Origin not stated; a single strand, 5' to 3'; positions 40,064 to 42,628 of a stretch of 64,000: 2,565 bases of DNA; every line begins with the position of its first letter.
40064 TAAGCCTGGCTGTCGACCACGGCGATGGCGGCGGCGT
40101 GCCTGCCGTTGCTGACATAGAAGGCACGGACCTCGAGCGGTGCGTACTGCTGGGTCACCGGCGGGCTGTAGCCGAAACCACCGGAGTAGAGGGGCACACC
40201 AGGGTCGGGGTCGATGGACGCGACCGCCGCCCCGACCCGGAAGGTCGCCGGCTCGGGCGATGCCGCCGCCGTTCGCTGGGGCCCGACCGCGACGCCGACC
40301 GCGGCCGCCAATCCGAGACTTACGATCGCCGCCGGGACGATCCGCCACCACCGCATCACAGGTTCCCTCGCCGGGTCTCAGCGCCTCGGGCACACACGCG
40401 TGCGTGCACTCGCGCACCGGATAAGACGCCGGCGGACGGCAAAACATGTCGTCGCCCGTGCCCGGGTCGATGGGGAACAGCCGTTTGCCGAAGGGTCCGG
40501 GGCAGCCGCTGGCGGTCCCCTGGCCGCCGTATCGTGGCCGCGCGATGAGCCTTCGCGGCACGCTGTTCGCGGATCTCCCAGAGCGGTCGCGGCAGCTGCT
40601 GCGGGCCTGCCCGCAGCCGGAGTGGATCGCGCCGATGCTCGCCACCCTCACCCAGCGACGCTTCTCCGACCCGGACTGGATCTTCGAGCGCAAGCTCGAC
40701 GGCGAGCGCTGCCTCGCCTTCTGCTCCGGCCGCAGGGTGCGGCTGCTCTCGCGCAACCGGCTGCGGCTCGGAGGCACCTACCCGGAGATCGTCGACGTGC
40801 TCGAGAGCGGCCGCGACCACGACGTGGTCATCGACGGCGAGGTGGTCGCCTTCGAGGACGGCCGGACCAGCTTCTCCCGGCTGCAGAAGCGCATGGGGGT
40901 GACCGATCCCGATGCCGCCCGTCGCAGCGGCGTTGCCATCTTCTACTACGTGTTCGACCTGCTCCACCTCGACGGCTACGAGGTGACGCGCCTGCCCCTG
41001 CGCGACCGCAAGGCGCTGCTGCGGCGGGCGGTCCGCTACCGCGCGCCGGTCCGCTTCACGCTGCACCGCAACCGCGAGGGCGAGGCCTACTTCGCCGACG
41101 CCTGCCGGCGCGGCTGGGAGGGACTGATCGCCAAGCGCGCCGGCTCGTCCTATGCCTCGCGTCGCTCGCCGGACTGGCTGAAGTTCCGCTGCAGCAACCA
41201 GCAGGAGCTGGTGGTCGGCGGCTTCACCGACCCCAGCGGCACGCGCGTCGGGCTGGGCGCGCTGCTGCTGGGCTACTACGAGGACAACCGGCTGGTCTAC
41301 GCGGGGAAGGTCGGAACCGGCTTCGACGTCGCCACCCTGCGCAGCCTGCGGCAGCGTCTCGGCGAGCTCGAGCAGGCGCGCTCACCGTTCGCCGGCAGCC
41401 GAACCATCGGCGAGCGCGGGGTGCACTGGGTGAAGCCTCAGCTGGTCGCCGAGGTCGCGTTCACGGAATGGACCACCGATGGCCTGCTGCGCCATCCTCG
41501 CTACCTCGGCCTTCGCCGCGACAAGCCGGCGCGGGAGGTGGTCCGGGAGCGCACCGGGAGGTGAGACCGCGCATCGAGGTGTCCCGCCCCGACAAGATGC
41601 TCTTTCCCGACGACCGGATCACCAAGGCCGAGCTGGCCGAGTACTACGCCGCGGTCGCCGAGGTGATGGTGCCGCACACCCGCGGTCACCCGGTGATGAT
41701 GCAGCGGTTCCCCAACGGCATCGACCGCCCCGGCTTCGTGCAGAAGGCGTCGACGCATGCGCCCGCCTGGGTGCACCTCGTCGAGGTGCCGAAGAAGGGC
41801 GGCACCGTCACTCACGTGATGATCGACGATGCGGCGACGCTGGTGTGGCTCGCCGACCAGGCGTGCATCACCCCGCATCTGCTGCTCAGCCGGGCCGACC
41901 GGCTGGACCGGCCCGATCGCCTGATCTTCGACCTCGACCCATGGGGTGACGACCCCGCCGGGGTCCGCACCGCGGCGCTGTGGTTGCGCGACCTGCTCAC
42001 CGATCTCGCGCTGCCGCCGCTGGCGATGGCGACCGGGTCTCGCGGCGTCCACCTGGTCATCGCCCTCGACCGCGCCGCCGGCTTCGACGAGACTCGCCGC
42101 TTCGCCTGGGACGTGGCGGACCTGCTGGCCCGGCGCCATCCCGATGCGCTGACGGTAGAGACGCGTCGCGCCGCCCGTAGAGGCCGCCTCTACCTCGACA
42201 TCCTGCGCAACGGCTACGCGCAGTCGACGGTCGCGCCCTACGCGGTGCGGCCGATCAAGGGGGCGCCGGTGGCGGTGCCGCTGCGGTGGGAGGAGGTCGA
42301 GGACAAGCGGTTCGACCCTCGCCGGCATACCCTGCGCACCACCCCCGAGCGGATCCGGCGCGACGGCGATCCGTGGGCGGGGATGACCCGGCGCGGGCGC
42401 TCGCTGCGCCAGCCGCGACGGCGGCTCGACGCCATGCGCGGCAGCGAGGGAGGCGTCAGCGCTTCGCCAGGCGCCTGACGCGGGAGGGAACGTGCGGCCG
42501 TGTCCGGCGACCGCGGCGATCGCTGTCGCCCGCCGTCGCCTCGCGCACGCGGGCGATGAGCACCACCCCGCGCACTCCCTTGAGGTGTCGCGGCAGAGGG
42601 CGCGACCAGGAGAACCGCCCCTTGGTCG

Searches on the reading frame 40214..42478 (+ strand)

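Call 53: search_protein_families(library=pfam, proteins=[window:40214-42478:+], max_evalue=0.001)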
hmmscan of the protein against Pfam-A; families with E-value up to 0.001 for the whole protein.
window:40214-42478:+ (754 aa): 2 families
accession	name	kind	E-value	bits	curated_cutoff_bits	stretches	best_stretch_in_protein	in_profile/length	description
PF21686.3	LigD_Prim-Pol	-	8.7e-78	261.8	27.4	1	470-721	1-254/254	LigD, primase-polymerase domain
PF01896.25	DNA_primase_S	-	0.00013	22.9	26.8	1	572-692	1-163/163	DNA primase small subunit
